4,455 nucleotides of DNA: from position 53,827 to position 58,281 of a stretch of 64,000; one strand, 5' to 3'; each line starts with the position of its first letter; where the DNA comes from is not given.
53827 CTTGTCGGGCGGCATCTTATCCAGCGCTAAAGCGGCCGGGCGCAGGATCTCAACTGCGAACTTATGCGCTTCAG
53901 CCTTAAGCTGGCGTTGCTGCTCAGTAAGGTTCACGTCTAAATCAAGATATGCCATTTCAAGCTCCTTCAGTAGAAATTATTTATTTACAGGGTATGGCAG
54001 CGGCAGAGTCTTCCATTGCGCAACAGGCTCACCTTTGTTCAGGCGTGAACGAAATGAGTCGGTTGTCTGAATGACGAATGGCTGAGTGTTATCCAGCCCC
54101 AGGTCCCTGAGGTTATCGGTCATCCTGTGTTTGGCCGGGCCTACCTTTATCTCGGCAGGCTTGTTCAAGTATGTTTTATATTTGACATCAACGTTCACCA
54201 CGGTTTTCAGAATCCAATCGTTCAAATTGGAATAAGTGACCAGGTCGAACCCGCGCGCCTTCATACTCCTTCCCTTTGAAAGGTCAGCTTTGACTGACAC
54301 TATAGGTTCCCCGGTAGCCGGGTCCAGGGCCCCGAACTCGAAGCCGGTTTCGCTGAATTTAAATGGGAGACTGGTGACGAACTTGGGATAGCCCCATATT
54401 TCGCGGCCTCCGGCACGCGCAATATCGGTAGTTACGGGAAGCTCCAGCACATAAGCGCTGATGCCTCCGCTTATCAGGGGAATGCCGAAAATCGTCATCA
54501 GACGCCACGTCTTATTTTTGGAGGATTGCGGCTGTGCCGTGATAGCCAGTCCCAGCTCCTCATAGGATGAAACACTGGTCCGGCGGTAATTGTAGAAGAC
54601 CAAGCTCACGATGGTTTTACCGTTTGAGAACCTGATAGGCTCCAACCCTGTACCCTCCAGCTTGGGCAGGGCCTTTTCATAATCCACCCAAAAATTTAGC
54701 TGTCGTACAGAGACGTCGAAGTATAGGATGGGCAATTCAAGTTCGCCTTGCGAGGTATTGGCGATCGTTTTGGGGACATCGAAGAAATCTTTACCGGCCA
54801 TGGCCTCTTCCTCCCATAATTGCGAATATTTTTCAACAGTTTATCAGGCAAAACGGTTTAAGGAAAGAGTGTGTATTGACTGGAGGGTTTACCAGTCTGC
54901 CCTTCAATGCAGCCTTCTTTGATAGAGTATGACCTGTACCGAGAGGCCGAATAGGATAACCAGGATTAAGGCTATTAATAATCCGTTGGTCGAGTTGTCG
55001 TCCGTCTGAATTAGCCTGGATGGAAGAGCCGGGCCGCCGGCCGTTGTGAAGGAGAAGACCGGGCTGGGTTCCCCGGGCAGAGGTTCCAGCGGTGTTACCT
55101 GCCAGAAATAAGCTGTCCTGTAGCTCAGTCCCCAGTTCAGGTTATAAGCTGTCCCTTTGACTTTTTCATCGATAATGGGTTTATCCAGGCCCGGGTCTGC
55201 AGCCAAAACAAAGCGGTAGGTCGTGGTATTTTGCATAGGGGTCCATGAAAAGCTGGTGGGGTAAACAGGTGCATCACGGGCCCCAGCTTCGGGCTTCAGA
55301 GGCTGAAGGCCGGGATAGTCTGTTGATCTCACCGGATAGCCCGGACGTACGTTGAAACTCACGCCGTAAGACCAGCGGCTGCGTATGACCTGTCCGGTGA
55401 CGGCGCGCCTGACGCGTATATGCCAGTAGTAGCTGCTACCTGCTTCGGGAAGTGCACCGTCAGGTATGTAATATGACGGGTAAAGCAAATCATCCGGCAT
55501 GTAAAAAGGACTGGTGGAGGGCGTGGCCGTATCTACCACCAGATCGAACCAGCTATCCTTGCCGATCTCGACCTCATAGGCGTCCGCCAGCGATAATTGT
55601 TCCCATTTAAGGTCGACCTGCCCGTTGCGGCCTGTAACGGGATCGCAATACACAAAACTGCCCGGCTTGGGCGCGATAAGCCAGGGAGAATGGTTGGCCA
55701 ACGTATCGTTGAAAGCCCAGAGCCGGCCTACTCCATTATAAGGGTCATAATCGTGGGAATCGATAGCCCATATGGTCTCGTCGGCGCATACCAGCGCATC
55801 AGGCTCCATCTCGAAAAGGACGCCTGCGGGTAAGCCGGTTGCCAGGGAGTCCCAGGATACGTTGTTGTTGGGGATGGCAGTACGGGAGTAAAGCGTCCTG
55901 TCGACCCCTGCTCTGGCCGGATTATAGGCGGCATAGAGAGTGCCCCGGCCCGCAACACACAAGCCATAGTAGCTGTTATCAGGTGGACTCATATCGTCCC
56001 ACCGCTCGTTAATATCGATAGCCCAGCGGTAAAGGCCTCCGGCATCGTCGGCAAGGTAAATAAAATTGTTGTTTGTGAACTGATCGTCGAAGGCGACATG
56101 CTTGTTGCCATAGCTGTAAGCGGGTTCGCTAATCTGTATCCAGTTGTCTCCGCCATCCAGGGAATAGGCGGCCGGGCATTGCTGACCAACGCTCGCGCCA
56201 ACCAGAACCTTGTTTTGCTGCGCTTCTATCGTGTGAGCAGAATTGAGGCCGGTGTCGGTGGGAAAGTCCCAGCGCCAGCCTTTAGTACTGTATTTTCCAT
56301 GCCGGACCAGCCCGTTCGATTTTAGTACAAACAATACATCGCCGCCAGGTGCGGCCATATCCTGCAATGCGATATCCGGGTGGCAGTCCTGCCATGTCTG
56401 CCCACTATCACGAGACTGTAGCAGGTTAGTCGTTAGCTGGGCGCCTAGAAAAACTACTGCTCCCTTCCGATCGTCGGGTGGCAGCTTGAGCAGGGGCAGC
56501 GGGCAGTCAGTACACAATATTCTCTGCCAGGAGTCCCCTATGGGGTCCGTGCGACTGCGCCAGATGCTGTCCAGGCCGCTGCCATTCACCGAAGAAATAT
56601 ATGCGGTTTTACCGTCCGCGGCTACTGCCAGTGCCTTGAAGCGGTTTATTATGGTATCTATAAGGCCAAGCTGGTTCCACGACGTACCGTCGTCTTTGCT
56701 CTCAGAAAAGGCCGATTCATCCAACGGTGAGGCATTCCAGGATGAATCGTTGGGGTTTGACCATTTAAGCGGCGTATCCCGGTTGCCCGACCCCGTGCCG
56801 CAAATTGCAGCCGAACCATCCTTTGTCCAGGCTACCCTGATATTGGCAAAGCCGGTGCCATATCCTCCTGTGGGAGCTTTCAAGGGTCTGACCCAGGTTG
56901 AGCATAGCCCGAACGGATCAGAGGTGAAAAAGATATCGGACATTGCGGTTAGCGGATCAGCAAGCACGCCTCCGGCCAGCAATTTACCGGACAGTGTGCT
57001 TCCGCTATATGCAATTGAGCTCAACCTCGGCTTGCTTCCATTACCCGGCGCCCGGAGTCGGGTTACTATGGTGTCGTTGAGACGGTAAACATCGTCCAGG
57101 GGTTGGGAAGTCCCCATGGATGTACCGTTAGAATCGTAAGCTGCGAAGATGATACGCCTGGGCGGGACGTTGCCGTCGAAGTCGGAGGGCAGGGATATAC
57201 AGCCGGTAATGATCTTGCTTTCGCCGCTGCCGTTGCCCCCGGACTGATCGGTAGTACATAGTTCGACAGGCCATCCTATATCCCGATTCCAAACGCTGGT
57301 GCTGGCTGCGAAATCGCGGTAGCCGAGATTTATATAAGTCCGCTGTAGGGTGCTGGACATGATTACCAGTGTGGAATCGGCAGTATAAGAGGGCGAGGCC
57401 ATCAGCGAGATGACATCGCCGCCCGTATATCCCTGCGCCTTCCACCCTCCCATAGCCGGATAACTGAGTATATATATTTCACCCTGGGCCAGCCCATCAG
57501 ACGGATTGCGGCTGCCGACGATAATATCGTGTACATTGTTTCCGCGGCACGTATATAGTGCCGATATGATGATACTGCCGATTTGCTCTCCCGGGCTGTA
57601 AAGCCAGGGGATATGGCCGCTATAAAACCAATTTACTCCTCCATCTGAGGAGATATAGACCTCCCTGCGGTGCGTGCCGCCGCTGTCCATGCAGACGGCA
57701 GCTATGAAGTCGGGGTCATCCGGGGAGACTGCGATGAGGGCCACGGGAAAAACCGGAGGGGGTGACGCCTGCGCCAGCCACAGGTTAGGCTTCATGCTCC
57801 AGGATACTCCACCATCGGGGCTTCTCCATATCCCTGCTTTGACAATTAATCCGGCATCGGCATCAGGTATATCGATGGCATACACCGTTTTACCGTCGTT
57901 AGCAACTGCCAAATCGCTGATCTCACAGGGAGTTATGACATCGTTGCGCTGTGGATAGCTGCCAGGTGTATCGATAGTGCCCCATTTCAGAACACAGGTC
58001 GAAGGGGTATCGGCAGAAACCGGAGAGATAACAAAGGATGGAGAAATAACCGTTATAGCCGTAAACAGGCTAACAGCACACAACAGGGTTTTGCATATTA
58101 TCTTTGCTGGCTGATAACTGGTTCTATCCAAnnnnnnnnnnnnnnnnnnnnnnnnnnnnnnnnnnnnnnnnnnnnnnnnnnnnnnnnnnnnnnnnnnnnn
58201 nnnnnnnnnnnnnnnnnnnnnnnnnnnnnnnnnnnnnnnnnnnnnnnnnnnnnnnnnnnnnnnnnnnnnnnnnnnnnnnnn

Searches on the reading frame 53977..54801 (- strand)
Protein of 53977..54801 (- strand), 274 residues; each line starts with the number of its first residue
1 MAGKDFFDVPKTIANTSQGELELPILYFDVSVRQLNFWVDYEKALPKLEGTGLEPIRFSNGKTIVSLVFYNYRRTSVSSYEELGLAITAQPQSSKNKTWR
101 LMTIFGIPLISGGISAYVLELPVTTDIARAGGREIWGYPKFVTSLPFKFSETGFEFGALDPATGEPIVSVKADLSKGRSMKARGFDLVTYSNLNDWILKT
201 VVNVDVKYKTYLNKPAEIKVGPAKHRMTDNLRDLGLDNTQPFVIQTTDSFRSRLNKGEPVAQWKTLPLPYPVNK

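Call 40: search_protein_families(library=pfam, proteins=[window:53977-54801:-], max_evalue=0.0001)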
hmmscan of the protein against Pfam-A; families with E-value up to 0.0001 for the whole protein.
window:53977-54801:- (274 aa): 1 family
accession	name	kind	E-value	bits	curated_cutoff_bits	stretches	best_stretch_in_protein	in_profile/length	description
PF06314.16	ADC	-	1.7e-12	47.8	29.8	1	26-146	17-115/238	Acetoacetate decarboxylase (ADC)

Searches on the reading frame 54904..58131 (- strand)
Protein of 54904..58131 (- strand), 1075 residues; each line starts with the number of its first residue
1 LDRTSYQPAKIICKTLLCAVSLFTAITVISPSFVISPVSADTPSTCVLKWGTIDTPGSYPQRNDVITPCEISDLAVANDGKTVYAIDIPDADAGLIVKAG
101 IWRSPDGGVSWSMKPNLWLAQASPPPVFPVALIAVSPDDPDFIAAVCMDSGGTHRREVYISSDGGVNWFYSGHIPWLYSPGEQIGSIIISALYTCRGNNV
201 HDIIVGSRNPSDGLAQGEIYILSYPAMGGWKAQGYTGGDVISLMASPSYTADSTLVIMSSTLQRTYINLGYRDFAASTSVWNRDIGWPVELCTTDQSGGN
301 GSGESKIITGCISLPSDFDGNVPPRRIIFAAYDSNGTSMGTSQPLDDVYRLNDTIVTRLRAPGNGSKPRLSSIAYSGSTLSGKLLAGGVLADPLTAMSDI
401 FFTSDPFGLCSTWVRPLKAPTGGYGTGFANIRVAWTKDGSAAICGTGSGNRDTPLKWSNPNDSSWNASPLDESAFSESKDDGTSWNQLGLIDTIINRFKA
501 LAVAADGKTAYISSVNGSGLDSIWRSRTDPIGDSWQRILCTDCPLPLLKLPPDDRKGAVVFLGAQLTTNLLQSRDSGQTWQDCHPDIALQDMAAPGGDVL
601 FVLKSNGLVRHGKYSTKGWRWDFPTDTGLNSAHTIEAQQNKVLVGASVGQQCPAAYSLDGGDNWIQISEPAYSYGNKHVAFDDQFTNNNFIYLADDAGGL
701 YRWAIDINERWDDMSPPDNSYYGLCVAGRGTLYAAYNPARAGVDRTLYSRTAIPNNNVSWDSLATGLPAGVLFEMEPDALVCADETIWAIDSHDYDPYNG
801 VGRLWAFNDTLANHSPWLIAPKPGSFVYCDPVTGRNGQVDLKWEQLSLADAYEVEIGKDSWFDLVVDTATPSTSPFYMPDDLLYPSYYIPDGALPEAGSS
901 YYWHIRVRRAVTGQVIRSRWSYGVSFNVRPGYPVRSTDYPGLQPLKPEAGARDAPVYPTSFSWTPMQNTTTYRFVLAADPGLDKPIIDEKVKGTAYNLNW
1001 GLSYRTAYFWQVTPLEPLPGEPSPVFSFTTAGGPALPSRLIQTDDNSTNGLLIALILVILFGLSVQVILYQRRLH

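Call 6: search_protein_families(library=pfam, proteins=[window:54904-58131:-], max_evalue=0.01)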
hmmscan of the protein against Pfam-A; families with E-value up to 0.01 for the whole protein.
window:54904-58131:- (1075 aa): 1 family
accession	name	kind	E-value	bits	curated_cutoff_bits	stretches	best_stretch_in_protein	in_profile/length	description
PF15902.12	Sortilin-Vps10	-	1.1e-05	24.9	33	0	155-191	376-411/446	Sortilin, neurotensin receptor 3,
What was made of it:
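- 54904..59678 (-): 1075-aa BNR/Asp-box surface protein with a C-terminal TM anchor, plus a 526-aa CARDB protein; candidate acceptors. Weak Sortilin-Vps10 hit (call 6).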
